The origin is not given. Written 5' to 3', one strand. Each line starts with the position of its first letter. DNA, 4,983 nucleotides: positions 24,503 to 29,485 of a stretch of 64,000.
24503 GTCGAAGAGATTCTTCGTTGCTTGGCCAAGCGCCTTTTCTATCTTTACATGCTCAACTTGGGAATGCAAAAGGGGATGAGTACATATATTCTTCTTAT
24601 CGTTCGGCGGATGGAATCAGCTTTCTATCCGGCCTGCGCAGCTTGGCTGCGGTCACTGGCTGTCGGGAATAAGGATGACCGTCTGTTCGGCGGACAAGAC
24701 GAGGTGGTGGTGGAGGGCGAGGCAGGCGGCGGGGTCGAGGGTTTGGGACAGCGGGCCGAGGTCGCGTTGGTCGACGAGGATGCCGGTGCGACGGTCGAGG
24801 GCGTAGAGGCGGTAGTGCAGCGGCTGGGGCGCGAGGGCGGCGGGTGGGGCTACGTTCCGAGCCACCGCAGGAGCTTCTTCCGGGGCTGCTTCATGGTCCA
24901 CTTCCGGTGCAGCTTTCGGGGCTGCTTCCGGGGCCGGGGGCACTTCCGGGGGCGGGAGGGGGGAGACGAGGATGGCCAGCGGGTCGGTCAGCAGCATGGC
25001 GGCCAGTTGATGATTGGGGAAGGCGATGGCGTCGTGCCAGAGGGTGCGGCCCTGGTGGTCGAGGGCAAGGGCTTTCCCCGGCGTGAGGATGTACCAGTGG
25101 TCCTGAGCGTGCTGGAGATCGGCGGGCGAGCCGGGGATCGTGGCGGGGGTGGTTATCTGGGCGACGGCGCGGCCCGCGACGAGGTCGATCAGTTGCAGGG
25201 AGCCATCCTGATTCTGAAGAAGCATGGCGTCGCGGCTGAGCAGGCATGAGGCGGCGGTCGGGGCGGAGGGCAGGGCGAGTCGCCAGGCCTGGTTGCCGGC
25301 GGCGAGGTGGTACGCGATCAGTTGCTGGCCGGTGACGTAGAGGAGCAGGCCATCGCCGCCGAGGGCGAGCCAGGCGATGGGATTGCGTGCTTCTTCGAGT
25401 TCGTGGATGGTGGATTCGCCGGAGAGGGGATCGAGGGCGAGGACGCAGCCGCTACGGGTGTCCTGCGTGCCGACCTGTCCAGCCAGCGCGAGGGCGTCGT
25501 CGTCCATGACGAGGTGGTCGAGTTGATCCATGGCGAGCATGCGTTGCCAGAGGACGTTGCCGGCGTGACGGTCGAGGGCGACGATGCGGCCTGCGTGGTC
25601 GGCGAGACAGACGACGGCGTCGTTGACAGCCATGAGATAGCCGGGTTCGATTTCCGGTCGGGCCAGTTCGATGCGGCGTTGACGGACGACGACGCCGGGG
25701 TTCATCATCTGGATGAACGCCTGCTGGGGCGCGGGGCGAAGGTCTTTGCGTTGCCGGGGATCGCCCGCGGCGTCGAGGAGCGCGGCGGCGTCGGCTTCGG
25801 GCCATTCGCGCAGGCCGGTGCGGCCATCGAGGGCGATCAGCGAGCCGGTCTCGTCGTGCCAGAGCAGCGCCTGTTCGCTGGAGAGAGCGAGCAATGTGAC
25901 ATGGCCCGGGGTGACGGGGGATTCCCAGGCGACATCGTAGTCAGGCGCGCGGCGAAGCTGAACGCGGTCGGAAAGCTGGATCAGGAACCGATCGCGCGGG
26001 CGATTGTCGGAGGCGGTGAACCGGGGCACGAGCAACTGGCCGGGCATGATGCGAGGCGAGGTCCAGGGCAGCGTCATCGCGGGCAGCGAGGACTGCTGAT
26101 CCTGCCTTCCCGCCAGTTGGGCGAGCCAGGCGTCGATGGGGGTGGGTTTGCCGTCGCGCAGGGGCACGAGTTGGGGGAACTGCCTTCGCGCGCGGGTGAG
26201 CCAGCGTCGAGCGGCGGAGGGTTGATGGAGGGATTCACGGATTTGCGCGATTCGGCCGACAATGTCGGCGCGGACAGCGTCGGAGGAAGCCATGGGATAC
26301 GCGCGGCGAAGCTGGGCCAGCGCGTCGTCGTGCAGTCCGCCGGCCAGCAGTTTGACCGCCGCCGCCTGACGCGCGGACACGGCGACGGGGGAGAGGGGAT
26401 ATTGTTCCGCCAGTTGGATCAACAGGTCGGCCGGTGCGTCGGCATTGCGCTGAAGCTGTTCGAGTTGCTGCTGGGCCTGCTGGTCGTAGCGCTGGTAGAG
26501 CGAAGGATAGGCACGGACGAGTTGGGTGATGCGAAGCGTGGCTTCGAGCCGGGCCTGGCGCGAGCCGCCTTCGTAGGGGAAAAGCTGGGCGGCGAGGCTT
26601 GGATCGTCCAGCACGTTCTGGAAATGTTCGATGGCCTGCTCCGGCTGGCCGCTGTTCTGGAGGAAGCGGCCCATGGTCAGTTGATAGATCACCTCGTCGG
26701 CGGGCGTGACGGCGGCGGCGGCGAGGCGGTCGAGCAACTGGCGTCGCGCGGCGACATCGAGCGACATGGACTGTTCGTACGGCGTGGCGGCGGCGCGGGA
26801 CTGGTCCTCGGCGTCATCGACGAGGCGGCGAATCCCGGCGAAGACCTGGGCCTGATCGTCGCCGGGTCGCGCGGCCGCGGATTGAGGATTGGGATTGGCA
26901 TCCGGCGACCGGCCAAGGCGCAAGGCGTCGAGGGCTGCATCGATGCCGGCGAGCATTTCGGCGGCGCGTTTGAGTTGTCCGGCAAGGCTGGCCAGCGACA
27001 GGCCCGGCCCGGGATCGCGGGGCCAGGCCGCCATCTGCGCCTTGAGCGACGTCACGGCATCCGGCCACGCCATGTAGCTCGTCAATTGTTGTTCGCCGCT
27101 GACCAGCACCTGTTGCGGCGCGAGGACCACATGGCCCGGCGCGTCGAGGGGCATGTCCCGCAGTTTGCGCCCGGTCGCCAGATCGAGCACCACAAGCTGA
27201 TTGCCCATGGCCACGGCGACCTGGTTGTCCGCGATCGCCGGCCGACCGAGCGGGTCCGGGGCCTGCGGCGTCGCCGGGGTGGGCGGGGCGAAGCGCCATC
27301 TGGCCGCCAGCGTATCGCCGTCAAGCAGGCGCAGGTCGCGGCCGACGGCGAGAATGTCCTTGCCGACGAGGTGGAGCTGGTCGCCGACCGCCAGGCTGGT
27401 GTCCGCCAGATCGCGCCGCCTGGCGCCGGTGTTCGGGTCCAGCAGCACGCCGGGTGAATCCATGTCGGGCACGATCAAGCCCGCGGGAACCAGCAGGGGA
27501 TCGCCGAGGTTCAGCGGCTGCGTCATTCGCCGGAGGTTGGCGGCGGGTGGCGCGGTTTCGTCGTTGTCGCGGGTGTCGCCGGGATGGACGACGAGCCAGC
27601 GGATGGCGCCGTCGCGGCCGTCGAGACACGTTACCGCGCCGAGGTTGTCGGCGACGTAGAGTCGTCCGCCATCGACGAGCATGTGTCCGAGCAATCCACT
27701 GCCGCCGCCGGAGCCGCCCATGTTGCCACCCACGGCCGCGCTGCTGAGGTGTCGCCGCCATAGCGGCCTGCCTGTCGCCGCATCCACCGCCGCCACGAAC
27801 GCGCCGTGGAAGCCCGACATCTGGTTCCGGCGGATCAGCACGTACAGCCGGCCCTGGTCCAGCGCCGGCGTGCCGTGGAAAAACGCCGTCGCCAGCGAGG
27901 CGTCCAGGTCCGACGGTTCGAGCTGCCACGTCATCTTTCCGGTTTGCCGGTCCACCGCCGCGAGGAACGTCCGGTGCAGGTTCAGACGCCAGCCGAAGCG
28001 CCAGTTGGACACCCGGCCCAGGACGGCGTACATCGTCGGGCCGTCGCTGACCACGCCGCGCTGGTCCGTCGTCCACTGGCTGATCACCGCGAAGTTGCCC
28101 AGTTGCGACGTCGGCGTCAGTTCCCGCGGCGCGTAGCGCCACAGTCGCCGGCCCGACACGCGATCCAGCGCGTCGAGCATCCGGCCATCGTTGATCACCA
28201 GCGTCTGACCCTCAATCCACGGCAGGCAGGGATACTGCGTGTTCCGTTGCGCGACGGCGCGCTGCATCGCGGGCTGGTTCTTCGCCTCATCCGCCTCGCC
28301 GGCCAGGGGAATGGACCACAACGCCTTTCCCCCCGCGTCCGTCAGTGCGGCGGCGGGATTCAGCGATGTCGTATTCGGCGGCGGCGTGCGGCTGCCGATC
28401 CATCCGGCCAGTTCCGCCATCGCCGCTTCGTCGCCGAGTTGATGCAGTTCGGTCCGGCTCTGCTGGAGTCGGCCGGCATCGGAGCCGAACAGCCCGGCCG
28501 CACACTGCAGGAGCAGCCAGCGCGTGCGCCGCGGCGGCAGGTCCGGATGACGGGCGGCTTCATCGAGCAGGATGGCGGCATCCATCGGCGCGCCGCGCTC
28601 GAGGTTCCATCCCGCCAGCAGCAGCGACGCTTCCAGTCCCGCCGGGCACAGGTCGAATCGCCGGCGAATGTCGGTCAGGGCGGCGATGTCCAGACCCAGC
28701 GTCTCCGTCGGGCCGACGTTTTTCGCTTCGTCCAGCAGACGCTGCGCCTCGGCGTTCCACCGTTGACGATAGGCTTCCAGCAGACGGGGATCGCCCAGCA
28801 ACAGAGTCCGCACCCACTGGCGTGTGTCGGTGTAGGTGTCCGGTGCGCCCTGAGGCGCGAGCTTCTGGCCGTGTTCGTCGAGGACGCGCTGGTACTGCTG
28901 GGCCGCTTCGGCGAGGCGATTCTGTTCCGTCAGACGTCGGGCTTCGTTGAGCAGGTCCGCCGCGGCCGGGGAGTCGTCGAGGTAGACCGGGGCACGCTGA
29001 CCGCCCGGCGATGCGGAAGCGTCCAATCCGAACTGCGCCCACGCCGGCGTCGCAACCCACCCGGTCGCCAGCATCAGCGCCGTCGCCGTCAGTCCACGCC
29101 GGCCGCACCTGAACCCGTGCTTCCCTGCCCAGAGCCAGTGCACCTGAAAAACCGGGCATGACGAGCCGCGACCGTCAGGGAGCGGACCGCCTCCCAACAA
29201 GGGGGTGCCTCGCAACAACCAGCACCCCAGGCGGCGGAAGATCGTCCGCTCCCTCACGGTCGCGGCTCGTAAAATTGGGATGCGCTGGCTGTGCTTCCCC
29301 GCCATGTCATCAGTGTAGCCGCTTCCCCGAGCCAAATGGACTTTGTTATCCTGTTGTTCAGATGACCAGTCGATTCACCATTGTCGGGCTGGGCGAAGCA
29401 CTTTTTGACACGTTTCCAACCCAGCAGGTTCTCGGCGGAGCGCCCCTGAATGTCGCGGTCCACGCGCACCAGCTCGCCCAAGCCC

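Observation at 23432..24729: Low-GC single-gene cargo inserted into the 3' end of a giant gene, bracketed by a 104-nt duplication of that gene end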

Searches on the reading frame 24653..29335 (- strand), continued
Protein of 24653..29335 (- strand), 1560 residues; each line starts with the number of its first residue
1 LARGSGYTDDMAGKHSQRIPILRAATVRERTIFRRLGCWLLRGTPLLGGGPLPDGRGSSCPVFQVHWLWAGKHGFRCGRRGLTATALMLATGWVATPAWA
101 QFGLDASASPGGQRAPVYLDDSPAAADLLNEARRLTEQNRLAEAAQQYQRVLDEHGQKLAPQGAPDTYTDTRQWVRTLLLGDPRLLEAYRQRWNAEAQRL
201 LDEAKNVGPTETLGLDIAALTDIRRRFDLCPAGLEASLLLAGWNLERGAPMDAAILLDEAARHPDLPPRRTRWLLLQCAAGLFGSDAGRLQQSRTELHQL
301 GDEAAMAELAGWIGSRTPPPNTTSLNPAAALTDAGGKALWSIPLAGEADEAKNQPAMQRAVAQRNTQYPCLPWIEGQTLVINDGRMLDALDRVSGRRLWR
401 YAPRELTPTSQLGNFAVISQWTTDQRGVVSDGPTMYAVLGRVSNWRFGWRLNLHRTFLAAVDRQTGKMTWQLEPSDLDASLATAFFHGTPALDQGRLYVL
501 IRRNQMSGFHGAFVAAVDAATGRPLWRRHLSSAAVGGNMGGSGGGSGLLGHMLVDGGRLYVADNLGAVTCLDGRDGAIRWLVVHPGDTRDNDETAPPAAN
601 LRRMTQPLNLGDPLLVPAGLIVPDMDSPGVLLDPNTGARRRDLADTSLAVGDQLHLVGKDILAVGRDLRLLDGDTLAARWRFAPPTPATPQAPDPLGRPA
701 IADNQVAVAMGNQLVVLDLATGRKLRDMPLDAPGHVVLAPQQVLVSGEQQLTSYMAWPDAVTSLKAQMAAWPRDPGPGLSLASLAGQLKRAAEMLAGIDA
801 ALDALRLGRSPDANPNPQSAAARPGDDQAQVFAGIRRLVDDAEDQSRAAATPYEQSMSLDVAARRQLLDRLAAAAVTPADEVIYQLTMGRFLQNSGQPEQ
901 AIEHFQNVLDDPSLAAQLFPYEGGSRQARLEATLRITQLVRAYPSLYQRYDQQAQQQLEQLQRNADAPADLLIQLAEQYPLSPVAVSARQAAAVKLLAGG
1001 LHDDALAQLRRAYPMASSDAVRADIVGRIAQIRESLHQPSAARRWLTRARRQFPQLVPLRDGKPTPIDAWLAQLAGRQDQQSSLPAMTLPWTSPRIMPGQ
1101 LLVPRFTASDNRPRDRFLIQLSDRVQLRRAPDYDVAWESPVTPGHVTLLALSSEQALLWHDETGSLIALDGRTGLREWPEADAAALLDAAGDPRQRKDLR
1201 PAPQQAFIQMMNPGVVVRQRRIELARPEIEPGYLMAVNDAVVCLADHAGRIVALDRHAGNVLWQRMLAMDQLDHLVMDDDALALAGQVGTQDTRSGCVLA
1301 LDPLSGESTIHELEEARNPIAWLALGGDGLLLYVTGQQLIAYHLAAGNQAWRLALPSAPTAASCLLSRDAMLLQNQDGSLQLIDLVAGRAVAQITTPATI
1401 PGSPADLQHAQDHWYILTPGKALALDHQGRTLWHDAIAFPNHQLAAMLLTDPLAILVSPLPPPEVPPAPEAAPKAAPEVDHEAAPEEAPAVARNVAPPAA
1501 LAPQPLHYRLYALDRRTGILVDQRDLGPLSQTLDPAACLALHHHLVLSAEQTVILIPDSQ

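Call 51: find_encoding_contigs(protein=P0065, flank=7000, max_places=2)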
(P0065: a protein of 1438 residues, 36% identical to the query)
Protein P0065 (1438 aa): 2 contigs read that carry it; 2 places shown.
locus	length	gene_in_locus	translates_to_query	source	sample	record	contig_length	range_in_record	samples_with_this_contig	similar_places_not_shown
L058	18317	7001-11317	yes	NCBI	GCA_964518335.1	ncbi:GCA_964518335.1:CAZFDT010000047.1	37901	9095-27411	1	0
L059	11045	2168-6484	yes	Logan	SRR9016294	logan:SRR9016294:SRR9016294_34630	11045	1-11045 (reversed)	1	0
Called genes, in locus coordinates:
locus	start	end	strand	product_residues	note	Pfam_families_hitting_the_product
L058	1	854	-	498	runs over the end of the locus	PF00749:tRNA-synt_1c, PF19269:Anticodon_2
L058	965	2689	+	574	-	PF00749:tRNA-synt_1c, PF03950:tRNA-synt_1c_C, PF20974:tRNA-synt_1c_C2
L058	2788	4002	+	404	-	PF05362:Lon_C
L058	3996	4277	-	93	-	PF14573:PP-binding_2 (weak), PF00550:PP-binding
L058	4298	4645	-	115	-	PF13560:HTH_31, PF01381:HTH_3, PF12844:HTH_19 (weak), PF13443:HTH_26 (weak)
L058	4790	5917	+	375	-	PF04055:Radical_SAM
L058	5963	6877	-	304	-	PF00294:PfkB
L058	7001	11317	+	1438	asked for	PF01011:PQQ (faint), PF13360:PQQ_2, PF13570:Beta-prop_ACSF4 (faint), PF14559:TPR_19 (weak)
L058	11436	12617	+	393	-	PF07690:MFS_1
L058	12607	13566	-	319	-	PF01148:CTP_transf_1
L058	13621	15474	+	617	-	PF06271:RDD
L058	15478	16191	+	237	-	PF00733:Asn_synthase, PF06508:QueC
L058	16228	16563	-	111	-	-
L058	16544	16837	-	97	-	PF04365:BrnT_toxin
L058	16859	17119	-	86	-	PF00313:CSD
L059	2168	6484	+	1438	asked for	PF01011:PQQ (faint), PF13360:PQQ_2, PF13570:Beta-prop_ACSF4 (faint), PF14559:TPR_19 (weak)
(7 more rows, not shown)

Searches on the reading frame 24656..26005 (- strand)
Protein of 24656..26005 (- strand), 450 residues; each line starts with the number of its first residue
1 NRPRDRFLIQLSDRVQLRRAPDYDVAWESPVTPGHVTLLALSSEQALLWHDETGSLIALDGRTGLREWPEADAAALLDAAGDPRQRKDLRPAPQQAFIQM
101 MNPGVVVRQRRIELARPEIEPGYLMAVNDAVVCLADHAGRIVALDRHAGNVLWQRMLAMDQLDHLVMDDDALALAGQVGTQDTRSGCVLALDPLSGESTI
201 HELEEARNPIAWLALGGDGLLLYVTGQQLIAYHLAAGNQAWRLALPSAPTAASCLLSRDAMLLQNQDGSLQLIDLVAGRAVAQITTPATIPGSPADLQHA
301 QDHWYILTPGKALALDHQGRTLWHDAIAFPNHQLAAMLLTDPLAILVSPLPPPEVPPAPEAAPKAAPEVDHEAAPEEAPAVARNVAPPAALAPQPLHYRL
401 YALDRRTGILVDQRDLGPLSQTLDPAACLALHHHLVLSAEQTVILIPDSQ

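Call 22: find_related_loci(query=window:24656-26005:-, collection=genome_contigs, flank=6000)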
Query window:24656-26005:- (450 aa) in genome_contigs; peptide patterns used: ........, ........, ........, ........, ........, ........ (x = any residue, [..] = any of these).
107 stretches matched a pattern, but none encodes a relative of the query by tblastn (E <= 1e-3).
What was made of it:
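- Tried and rejected: C-terminal 450 aa of the giant gene against GTDB species genomes (call 22).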

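Call 24: find_homologous_proteins(query=window:24656-26005:-, max_evalue=0.00001)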
Query window:24656-26005:-: 8000 candidates shared short words with the query, none scored E <= 0.00001.
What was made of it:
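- Tried and rejected: A word-indexed protein search with the C-terminus, which failed even to recover the protein itself (call 24).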

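Call 44: find_related_loci(query=window:24656-26005:-, collection=metagenome_contigs, flank=6000)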
Query window:24656-26005:- (450 aa) in metagenome_contigs; peptide patterns used: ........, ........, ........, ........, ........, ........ (x = any residue, [..] = any of these).
173 stretches matched a pattern, but none encodes a relative of the query by tblastn (E <= 1e-3).
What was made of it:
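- Tried and rejected: The same query against JGI metagenomes (call 44).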
